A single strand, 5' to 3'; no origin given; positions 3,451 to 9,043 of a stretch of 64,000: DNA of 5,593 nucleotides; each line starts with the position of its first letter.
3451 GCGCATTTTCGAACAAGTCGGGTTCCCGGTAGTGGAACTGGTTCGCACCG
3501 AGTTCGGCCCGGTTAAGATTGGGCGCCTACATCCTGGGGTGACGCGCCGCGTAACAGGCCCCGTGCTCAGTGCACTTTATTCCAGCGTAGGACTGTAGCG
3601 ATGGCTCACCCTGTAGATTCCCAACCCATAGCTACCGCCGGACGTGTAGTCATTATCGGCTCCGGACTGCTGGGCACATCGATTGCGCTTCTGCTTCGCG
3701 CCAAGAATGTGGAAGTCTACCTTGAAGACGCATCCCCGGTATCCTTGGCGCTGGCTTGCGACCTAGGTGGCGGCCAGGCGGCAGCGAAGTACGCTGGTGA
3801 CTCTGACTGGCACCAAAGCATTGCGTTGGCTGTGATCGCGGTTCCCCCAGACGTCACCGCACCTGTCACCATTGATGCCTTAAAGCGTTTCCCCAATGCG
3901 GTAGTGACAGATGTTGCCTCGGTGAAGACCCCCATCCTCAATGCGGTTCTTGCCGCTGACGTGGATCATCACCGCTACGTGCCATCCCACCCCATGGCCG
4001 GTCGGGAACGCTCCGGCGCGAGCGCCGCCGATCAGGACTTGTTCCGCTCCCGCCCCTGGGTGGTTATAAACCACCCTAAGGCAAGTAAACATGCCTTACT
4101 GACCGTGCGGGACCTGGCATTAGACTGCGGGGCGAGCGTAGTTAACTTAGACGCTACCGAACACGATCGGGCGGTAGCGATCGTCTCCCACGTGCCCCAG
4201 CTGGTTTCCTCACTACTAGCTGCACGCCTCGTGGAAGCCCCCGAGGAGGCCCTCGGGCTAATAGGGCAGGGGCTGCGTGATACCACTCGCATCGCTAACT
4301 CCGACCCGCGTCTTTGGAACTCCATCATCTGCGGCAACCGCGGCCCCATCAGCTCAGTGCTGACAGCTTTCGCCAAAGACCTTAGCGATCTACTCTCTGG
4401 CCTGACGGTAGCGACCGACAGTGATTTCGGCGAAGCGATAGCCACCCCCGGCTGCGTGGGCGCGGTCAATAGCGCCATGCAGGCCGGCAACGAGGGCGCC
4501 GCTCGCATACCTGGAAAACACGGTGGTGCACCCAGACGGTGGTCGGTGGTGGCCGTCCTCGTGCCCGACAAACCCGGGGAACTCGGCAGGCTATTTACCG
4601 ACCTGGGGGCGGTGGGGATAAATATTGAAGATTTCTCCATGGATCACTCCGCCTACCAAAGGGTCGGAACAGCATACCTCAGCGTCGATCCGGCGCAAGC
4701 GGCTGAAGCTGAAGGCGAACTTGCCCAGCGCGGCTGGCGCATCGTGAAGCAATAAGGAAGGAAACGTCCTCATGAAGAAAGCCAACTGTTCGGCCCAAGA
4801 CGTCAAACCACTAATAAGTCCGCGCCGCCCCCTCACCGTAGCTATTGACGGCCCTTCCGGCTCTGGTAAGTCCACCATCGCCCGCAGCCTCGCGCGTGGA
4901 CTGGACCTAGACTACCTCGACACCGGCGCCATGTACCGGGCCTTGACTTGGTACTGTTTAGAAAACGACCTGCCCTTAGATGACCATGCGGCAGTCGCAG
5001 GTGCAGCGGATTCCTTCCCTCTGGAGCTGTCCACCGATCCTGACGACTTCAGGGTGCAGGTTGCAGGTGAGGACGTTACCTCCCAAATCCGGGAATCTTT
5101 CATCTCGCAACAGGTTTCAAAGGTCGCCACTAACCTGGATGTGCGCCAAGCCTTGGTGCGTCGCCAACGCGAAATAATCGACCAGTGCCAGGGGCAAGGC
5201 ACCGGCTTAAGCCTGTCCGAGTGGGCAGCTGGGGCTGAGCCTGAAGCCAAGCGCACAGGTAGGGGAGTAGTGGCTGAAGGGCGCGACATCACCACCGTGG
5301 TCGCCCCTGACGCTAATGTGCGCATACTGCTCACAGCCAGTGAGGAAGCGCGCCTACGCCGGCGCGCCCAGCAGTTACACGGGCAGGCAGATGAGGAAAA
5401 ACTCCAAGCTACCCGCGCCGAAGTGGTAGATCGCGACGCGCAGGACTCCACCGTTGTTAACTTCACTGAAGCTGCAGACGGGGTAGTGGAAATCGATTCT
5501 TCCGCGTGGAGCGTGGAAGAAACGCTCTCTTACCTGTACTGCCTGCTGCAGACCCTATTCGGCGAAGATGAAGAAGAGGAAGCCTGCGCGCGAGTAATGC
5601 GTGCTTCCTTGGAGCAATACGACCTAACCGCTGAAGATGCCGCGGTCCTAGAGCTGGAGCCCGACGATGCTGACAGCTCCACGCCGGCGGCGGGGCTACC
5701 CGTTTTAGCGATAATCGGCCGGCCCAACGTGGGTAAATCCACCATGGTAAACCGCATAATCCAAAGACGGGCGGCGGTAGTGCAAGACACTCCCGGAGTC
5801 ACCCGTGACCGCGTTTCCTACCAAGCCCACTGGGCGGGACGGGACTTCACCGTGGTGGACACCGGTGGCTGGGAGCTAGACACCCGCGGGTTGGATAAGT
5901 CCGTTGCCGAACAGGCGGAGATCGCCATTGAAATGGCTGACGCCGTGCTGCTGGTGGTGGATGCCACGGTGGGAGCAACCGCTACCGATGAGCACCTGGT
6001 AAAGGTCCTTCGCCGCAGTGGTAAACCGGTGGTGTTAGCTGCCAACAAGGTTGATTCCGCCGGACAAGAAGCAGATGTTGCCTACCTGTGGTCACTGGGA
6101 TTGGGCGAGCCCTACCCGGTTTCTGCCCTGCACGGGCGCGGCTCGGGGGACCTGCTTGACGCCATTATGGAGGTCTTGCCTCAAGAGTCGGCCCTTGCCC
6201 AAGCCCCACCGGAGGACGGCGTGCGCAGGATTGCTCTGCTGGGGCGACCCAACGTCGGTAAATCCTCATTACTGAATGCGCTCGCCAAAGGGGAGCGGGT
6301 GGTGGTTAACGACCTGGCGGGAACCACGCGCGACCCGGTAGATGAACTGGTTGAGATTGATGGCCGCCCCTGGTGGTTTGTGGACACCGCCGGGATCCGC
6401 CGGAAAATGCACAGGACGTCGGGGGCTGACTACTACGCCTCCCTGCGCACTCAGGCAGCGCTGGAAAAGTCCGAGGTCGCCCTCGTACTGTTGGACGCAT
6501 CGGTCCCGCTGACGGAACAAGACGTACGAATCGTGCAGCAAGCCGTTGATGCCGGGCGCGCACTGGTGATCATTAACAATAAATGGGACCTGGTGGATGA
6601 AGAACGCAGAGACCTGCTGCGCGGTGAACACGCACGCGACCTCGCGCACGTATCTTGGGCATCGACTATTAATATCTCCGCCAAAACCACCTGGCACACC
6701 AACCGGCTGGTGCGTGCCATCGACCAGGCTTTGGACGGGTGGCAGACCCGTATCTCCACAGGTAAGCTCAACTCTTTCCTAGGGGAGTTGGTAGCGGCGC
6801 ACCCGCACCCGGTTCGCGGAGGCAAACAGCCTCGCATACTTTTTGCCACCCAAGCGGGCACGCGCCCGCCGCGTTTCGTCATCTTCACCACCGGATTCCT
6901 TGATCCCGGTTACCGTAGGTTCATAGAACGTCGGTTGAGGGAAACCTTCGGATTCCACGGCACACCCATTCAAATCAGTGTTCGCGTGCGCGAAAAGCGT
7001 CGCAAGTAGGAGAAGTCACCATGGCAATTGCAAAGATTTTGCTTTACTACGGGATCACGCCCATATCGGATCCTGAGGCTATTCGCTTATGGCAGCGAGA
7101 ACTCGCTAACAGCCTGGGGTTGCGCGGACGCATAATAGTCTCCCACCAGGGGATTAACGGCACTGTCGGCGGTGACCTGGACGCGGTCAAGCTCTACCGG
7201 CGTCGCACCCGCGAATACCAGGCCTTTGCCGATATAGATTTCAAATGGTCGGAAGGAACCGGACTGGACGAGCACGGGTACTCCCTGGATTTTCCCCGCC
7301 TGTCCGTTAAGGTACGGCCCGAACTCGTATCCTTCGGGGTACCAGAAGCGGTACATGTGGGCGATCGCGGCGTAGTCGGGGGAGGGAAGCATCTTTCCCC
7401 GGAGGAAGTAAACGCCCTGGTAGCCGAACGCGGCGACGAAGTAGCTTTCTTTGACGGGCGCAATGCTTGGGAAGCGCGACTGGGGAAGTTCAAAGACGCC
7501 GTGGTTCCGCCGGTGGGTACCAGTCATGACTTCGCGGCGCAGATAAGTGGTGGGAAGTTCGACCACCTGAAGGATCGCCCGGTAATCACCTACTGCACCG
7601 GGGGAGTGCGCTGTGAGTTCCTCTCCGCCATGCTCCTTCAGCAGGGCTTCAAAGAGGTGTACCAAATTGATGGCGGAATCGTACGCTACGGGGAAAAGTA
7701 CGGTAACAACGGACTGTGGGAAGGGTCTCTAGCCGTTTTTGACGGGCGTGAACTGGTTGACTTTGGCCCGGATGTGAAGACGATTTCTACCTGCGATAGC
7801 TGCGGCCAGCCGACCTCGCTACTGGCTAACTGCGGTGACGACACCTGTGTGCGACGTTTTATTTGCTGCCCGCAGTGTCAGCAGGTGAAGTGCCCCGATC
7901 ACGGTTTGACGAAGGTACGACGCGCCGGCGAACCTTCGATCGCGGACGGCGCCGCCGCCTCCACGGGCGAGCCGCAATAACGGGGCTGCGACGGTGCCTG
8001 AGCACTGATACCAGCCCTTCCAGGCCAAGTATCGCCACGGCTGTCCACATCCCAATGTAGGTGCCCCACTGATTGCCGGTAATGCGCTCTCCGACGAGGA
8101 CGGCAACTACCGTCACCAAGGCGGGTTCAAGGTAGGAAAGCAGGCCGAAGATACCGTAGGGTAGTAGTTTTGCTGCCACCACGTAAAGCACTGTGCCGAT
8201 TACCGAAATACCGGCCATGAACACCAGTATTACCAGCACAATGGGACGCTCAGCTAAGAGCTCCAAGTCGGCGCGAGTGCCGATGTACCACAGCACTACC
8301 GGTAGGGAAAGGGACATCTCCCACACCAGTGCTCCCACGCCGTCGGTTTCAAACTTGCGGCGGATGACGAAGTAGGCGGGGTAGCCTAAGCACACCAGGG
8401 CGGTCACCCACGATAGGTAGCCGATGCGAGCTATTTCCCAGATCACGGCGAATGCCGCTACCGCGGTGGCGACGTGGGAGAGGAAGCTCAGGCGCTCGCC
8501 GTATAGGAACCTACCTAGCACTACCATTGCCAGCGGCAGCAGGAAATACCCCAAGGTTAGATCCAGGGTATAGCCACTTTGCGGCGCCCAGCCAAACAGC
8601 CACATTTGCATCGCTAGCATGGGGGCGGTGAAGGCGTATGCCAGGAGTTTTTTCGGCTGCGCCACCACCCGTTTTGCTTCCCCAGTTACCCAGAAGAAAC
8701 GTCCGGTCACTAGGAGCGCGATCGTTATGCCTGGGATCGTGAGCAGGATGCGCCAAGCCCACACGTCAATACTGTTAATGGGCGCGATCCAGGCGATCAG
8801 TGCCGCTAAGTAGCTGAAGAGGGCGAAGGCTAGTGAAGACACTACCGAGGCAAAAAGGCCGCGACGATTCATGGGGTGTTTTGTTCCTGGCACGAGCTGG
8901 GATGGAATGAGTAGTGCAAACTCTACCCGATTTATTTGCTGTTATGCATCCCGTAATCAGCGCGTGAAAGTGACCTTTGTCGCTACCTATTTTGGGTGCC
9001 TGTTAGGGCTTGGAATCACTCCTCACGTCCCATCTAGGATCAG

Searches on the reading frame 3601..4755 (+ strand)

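Call 72: search_protein_families(library=pfam, proteins=[window:3601-4755:+], max_evalue=0.00001)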
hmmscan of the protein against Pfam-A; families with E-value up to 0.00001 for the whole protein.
window:3601-4755:+ (384 aa): 2 families
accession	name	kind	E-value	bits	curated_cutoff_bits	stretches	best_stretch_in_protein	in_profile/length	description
PF02153.23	PDH_N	-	7.3e-21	74.7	26.5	1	28-181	1-153/154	Prephenate dehydrogenase, nucleotide-binding domain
PF20463.3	PDH_C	-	2.5e-17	63.5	22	1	185-265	2-85/102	Prephenate dehydrogenase, dimerization domain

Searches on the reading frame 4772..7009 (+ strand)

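Call 72: search_protein_families(library=pfam, proteins=[window:4772-7009:+], max_evalue=0.00001)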
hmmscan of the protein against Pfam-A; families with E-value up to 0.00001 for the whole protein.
window:4772-7009:+ (745 aa): 19 families
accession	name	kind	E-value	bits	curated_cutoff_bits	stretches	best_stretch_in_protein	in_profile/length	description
PF02224.24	Cytidylate_kin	-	1.1e-52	179.2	26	2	23-138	1-112/211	Cytidylate kinase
PF01926.29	MMR_HSR1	-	7.5e-51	171.4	21.9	2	312-426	2-113/113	50S ribosome-binding GTPase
PF14714.11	KH_dom-like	-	9.2e-26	90.4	27.3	1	660-738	1-81/81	KH-domain-like of EngA bacterial GTPase enzymes, C-terminal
PF02421.24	FeoB_N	-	2.4e-25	89.3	27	2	312-433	3-121/156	Ferrous iron transport protein B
PF00009.33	GTP_EFTU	-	4.3e-20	72.5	26.5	1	312-470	6-187/188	Elongation factor Tu GTP binding domain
PF00350.29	Dynamin_N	-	8.2e-14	52.4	27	0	487-523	1-36/168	Dynamin family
PF13238.12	AAA_18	-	8.6e-12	46.1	29.4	0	23-200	1-110/128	AAA domain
PF04548.22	AIG1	-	1.7e-10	41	27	1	314-415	5-109/212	AIG1 family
PF03193.22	RsgA_GTPase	-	3e-10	40.7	30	0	485-517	107-139/174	RsgA GTPase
PF00071.28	Ras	-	2.3e-09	37.5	21.6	0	487-647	2-153/162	Ras family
PF00005.33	ABC_tran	-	2.1e-08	35.3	25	0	22-44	13-35/137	ABC transporter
PF08477.19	Roc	-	3.9e-08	34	27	0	313-428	3-119/119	Ras of Complex, Roc, domain of DAPkinase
PF13555.12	AAA_29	-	2.2e-07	31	27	0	22-36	24-38/61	P-loop containing region of AAA domain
PF13401.12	AAA_22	-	3.7e-07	31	27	0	23-70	8-33/130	AAA domain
PF13191.12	AAA_16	-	4.1e-07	31.1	32.6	0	19-84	23-89/167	AAA ATPase domain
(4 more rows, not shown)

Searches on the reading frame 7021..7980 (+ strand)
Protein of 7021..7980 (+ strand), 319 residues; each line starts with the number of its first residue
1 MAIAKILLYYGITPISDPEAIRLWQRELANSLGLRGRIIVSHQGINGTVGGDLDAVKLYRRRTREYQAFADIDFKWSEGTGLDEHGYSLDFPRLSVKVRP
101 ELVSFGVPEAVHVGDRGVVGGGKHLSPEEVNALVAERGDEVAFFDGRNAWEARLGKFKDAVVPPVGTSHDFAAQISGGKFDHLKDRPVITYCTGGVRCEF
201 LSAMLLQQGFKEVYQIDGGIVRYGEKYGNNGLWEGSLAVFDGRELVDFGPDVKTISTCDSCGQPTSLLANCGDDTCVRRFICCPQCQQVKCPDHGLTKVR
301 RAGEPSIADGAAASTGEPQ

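Call 72: search_protein_families(library=pfam, proteins=[window:7021-7980:+], max_evalue=0.00001)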
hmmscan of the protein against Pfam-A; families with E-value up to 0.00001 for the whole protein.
window:7021-7980:+ (319 aa): 3 families
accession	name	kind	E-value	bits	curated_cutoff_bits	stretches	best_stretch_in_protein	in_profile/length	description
PF17773.7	UPF0176_N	-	1.2e-16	61.3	26.2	1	5-101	2-91/92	UPF0176 acylphosphatase like domain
PF12368.13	Rhodanese_C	-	4.2e-10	40.2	26.9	1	234-288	1-55/66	Rhodanase C-terminal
PF00581.25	Rhodanese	-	3e-07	31.3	22.2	1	127-223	2-99/102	Rhodanese-like domain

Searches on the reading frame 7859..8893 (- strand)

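Call 4: search_protein_families(library=pfam, proteins=[window:7859-8893:-], max_evalue=1)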
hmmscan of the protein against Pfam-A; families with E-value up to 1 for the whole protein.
window:7859-8893:- (344 aa): 2 families
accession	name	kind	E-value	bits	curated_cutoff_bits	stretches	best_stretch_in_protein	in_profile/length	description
PF00892.27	EamA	-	5.7e-06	27.1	28.2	2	166-288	9-132/135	EamA-like transporter family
PF03907.18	Spo7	-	0.12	12.3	27.5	1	44-86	65-105/211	Spo7-like protein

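Call 5: search_protein_families(library=ncbifam, proteins=[window:7859-8893:-], max_evalue=1)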
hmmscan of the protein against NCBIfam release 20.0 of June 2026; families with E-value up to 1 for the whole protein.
window:7859-8893:- (344 aa): 2 families
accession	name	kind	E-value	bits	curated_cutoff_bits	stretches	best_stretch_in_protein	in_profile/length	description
TIGR00688.1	rarD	equivalog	1.5e-36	126.3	130.15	1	17-266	5-254/256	EamA family transporter RarD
NF011959.0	PRK15430.1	equivalog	4.7e-17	62.2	540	1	25-296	19-290/296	EamA family transporter RarD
